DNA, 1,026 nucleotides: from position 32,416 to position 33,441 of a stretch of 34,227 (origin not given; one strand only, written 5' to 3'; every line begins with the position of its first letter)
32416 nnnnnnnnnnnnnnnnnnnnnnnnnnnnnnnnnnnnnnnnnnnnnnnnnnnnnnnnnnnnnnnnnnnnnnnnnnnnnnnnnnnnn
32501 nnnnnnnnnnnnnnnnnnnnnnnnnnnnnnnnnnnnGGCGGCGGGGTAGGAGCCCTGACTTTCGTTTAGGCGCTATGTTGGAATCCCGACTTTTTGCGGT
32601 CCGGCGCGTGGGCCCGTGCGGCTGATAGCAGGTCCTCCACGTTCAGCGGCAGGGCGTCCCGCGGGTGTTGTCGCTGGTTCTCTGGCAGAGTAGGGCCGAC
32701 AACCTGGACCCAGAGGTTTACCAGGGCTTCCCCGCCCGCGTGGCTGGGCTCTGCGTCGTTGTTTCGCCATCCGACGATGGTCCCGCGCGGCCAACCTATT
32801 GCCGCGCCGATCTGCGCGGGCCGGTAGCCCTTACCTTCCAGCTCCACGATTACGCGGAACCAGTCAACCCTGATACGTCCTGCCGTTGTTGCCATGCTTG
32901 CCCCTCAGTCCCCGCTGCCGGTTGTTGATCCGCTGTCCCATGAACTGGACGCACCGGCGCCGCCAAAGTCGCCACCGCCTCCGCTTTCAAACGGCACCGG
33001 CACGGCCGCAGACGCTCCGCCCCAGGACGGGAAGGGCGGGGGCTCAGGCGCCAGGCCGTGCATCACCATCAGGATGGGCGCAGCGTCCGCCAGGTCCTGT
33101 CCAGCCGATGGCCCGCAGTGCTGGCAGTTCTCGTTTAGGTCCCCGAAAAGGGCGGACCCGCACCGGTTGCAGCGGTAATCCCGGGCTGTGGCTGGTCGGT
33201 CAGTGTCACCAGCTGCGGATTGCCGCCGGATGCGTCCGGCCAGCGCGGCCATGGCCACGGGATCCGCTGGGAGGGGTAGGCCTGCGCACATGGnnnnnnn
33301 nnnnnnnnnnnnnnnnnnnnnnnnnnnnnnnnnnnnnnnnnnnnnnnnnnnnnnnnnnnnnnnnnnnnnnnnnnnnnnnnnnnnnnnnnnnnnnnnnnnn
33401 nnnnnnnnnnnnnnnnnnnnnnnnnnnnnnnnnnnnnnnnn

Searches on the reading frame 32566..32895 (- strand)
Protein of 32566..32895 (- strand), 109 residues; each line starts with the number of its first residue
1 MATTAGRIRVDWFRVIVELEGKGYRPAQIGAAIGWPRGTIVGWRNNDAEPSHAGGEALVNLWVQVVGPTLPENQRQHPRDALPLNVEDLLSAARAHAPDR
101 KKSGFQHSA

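Call 8: search_protein_families(library=phrogs, proteins=[window:32566-32895:-], max_evalue=0.01)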
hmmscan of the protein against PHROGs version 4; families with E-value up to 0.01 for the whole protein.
window:32566-32895:- (109 aa): 2 families
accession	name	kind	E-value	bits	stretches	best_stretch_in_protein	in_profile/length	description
phrog_16553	-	transcription regulation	2.1e-11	44.8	1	6-66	5-64/92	transcriptional repressor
phrog_17493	-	unknown function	1.2e-06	29.5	1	6-67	34-95/139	-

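Call 26: search_protein_families(library=pfam, proteins=[window:32566-32895:-], max_evalue=0.05)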
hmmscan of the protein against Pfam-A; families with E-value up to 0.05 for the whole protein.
window:32566-32895:- (109 aa): 2 families
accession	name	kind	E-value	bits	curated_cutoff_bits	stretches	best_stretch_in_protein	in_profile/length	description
PF06056.18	Terminase_5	-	0.0067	16.8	20.3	1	22-50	12-40/58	Putative ATPase subunit of terminase (gpP-like)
PF13384.12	HTH_23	-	0.036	14.3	24.6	0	16-45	10-39/50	Homeodomain-like domain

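Call 34: find_homologous_proteins(query=window:32566-32895:-, max_evalue=0.001)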
Query window:32566-32895:- (109 aa): 27 proteins with E <= 0.001 among 38 candidates.
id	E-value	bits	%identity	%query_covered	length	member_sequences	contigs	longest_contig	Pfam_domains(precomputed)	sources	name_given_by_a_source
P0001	2.5e-67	242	99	100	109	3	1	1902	-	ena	-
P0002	5.5e-57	209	84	99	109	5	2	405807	-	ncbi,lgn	ncbi:MAG: hypothetical protein V4639_03325 [Pseudomonadota bacterium]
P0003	4.4e-56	206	91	92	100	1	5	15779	-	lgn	-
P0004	4.0e-54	200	88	91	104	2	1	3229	-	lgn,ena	-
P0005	1.0e-52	195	84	96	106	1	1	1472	-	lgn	-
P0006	1.1e-52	195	81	99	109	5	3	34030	-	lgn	-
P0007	1.3e-52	195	82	94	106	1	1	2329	-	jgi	-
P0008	2.7e-52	194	80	100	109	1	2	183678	-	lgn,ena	-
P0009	6.8e-38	147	67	97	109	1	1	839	-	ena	-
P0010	2.3e-32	129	64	83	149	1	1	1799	PF13384.13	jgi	jgi:hypothetical protein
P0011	2.8e-32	129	60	86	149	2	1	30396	PF13384.13,PF01381.29,PF18579.8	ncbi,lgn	-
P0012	7.1e-25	105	60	88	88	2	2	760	-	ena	-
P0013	1.1e-24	105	61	84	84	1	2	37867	-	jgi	jgi:hypothetical protein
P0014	1.4e-23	101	59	83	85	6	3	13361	-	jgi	jgi:hypothetical protein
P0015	1.7e-23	101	60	87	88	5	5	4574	-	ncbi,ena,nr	ncbi:MAG: hypothetical protein KDH93_19540 [Rhodoferax sp.]|nr:hypothetical protein [Rhodoferax sp.]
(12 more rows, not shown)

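Call 39: predict_structure(alignment_id=A2)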
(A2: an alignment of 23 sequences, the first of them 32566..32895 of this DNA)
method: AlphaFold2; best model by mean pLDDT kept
length: 109 residues; sequences in the alignment: 23
mean_pLDDT: 83.2   pTM: 0.71
mean pLDDT of the five models: 83.2, 81.5, 80.6, 80.2, 79.1
residues with pLDDT >= 90: 57; 70-90: 31; 50-70: 14; < 50: 7
segments of 3 or more residues with pLDDT < 50: 1-5
pLDDT, mean of each block of 10 residues (from residue 1): 59 94 96 95 87 94 94 88 85 68 50
secondary structure, 60 per line:
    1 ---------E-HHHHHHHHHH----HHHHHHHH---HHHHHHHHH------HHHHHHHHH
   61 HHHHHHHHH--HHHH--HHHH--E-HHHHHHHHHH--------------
elements in order: H12-21 H26-33 H37-45 H52-69 H72-75 H78-81 H86-95

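Call 46: fold_search(model_id=the predicted structure, library=pdb)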
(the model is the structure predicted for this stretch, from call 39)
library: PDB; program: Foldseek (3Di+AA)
matches with E <= 10: 430; with E <= 0.001: 0
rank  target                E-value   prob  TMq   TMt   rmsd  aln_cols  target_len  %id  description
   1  3ivp_D                2.8e-02  0.99  0.47  0.45  14.0       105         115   16  The structure of a possible transposon-related DNA-binding protein from Clostridium difficile 630. (released 2009-09-22)
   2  2ox6_C                5.2e-02  0.98  0.40  0.28   8.4        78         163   12  Crystal structure of gene product SO3848 from Shewanella oneidensis MR-1 (released 2007-04-03)
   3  2ox6_A                8.9e-02  0.97  0.40  0.28   8.3        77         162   12  Crystal structure of gene product SO3848 from Shewanella oneidensis MR-1 (released 2007-04-03)
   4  3jxb_C                9.4e-02  1.00  0.45  0.70   2.7        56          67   20  Crystal structure of the P22 c2 repressor protein in complex with synthetic operator 9C (released 2010-01-19)
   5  1x57_MODEL_1_A        9.4e-02  0.98  0.40  0.46   8.3        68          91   15  Solution structures of the HTH domain of human EDF-1 protein (released 2005-11-15)
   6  1adr_MODEL_1_A        1.1e-01  1.00  0.44  0.61   3.0        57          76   19  DETERMINATION OF THE NUCLEAR MAGNETIC RESONANCE STRUCTURE OF THE DNA-BINDING DOMAIN OF THE P22 C2 REPRESSOR (1 (released 1994-01-31)
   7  1b0n_A                1.2e-01  0.95  0.44  0.46  13.3        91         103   20  SINR PROTEIN/SINI PROTEIN COMPLEX (released 1999-01-13)
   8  7t5u                  1.3e-01  1.00  0.43  0.68   1.6        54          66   15  Structure of E. coli MS115-1 CapH N-terminal domain (released 2022-09-14)
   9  2b5a_C                1.3e-01  0.99  0.43  0.59   4.9        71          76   13  C.BclI, Control Element of the BclI Restriction-Modification System (released 2006-01-03)
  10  3op9                  1.3e-01  0.85  0.43  0.44  12.3       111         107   14  Crystal structure of transcriptional regulator from Listeria innocua (released 2010-09-15)
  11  2b5a_B                1.4e-01  0.99  0.43  0.60   4.8        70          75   13  C.BclI, Control Element of the BclI Restriction-Modification System (released 2006-01-03)
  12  3jxb_D                1.4e-01  1.00  0.44  0.70   1.4        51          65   22  Crystal structure of the P22 c2 repressor protein in complex with synthetic operator 9C (released 2010-01-19)
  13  2r1j_L                1.5e-01  1.00  0.44  0.69   1.4        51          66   22  Crystal Structure of the P22 c2 Repressor protein in complex with the synthetic operator 9T (released 2008-04-29)
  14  9iaq_A                1.8e-01  0.99  0.43  0.41   1.9        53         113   21  Arbitrium controls lysis-lysogeny through the activation of a small antirepressor protein in the majority of arbitrium (released 2026-01-14)
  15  8jfo_A                1.8e-01  0.99  0.42  0.28   2.6        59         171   17  Crystal structure of anti-CRISPR protein AcrIIA15 (released 2024-02-28)
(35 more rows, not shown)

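Call 57: search_protein_representatives(alignment_id=A2)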
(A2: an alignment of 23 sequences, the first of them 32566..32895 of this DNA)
Query: 23 sequences, 92 profile positions. Proteins with E-value up to 0.001 (for the whole library): 868; up to 1e-10: 231; up to 1e-30: 4. The best 150 are listed.
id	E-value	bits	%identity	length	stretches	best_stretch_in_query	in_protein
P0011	1.5e-52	191.5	-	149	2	2-88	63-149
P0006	4.0e-39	148.5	-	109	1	1-92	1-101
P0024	1.4e-37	143.5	-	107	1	2-87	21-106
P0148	1.1e-35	137.5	-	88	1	6-89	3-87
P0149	1.8e-29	117.6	-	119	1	3-87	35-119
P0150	1.8e-21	91.9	-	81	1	7-74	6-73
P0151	4.7e-21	90.6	-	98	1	3-75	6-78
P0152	5.7e-21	90.3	-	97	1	5-75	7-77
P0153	2.5e-20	88.2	-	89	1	9-74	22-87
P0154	6.3e-20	86.9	-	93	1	5-85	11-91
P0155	1.3e-19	86.0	-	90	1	7-86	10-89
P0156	4.7e-19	84.2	-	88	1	8-75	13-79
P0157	9.6e-19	83.2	-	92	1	9-76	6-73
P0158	1.0e-18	83.1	-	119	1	9-75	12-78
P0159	1.0e-18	83.0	-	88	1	5-74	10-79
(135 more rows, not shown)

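Call 58: find_related_loci(query=A2, collection=viral_contigs, flank=8000)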
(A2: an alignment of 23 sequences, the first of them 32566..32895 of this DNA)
Query A2 (109 aa) in viral_contigs; peptide patterns used: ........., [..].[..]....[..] (x = any residue, [..] = any of these).
22 stretches matched a pattern; 11 encode a relative of the query (tblastn E <= 1e-3); 10 distinct loci.
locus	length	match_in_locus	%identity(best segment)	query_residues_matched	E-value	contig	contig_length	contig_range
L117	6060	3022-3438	60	4-97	7e-33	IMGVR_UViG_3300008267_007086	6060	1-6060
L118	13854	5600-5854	60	4-97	3e-32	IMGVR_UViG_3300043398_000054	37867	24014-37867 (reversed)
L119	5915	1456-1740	52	4-107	4e-27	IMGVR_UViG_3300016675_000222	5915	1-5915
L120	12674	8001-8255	52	4-97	6e-27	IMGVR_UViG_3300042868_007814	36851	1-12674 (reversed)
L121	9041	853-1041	44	7-69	1e-14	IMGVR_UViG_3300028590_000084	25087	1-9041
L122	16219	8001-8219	32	8-78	2e-9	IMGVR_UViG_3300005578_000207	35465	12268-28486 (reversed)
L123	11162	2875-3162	32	8-98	1e-8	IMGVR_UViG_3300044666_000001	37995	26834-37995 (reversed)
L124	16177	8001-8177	37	8-67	1e-8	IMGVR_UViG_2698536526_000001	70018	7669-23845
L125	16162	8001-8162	36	8-62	4e-8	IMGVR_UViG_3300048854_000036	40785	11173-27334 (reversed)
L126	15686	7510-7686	35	8-67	8e-8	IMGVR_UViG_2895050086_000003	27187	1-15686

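Call 61: search_protein_families(library=ncbifam, proteins=[window:32566-32895:-, L124:8001-8234:+], max_evalue=1)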
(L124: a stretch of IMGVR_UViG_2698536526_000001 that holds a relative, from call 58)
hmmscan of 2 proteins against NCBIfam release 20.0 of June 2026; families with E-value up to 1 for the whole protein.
window:32566-32895:- (109 aa): 0 families

L124:8001-8234:+ (77 aa): 0 families

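Call 62: search_solved_structures(query=A2, max_evalue=10)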
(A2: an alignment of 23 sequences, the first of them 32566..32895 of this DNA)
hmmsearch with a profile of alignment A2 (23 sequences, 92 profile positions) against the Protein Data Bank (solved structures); distinct sequences matched with E-value up to 10: 3.
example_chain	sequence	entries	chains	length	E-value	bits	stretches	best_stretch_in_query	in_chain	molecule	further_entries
4mh6_A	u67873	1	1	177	0.036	17.2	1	7-54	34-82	Putative type III secretion protein YscO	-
2kcw_A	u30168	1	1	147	0.14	15.2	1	50-73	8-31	Uncharacterized acetyltransferase yjaB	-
1on0_A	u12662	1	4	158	1.4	12.1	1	34-59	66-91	YycN protein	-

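Call 69: find_encoding_contigs(protein=P0006, flank=10000, max_places=2)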
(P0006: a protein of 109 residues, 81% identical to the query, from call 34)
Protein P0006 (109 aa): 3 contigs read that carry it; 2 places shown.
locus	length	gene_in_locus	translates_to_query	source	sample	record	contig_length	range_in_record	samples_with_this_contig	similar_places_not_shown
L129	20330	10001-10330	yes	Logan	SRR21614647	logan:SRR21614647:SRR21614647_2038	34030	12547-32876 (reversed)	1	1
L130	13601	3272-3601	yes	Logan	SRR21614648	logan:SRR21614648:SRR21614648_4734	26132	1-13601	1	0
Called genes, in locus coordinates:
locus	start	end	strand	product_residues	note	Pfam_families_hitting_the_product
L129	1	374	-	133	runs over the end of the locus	-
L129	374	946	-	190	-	-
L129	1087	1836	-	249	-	-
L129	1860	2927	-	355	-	-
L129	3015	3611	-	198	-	PF18847:LPD29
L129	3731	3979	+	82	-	-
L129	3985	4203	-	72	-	-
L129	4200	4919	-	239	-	PF13560:HTH_31, PF01381:HTH_3, PF13443:HTH_26 (weak), PF00717:Peptidase_S24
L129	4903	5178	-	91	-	-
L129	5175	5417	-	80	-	-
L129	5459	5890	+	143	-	-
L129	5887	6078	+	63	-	-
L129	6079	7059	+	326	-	PF13730:HTH_36 (weak)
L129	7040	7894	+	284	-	PF01695:IstB_IS21 (weak)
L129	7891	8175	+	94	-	-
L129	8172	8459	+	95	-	-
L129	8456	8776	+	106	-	-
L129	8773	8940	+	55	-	-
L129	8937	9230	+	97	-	-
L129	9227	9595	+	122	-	-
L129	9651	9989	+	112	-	-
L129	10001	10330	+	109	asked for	-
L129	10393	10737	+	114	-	-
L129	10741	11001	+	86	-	-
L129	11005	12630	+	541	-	PF12236:Head-tail_con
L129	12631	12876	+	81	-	PF25181:Phage_Bbp19 (weak)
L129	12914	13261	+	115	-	-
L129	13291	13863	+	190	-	-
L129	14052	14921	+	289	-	PF19821:Phage_capsid_2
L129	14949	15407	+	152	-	-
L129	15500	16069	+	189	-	-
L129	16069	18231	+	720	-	-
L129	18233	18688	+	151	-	-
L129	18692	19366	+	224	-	-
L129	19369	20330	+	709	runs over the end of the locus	-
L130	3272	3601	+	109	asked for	-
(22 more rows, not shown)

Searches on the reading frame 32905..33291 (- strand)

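Call 8: search_protein_families(library=phrogs, proteins=[window:32905-33291:-], max_evalue=0.01)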
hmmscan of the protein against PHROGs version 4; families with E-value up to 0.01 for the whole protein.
window:32905-33291:- (128 aa): 1 family
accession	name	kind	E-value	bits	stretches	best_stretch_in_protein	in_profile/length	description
phrog_10714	-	unknown function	0.0072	17.5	1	12-60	46-96/109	-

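Call 26: search_protein_families(library=pfam, proteins=[window:32905-33291:-], max_evalue=0.05)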
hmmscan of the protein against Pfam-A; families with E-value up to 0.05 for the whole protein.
window:32905-33291:- (128 aa): 2 families
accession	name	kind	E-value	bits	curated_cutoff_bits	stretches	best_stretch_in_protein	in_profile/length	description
PF13248.11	Zn_ribbon_3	-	0.013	15.4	27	1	39-60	3-23/26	zinc-ribbon domain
PF01907.25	Ribosomal_L37e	-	0.047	14.2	27.6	0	39-60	16-37/53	Ribosomal protein L37e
